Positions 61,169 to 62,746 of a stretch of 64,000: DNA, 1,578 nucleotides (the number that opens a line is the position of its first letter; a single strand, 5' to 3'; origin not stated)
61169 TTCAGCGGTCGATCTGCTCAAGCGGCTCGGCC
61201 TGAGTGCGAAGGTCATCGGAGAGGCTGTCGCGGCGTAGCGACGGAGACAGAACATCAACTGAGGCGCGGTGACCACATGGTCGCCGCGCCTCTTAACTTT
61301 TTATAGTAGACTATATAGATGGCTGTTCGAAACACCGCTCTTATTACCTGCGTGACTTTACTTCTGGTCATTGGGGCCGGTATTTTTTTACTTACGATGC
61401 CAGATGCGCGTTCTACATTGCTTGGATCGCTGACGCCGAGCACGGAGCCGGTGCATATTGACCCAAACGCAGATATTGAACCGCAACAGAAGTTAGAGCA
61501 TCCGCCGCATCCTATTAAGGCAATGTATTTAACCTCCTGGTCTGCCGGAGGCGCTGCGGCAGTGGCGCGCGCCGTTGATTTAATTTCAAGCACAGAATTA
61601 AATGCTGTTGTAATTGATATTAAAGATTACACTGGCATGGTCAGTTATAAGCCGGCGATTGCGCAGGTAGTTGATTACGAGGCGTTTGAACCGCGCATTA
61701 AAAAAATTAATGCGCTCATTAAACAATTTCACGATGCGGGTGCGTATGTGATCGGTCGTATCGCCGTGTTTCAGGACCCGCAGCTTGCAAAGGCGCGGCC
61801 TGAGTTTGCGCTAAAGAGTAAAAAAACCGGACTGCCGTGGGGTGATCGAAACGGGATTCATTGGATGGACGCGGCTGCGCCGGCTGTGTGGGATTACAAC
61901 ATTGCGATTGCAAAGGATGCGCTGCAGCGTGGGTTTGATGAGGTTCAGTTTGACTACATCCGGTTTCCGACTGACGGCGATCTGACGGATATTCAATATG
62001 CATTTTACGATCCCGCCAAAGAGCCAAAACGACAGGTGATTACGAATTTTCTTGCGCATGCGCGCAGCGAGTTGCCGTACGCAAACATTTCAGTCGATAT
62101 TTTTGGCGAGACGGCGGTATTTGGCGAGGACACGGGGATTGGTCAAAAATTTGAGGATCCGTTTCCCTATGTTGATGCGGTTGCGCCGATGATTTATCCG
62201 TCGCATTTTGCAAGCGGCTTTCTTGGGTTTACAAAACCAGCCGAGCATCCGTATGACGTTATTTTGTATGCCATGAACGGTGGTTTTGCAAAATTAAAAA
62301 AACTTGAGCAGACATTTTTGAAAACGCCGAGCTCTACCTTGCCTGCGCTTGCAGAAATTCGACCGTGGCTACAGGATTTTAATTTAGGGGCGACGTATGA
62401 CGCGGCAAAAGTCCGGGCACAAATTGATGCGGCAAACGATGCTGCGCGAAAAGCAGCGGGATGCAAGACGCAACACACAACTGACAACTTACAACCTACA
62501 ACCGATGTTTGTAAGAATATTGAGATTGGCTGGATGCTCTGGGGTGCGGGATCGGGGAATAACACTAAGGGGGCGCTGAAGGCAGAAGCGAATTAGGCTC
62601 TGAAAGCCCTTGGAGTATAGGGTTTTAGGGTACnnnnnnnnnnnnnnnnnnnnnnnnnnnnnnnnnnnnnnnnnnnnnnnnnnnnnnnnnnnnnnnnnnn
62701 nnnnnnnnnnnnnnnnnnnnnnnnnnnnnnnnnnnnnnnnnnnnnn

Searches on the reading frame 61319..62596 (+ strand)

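Call 32: search_protein_families(library=pfam, proteins=[window:61319-62596:+], max_evalue=0.01)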
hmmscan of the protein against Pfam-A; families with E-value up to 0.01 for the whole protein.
window:61319-62596:+ (425 aa): 2 families
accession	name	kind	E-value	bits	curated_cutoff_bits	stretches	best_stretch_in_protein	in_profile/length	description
PF13200.12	DUF4015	-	4e-89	299.3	27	1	68-376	1-300/313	Putative glycosyl hydrolase domain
PF03537.19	Glyco_hydro_114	-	0.00092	19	27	1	110-215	12-116/231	Glycoside-hydrolase family GH114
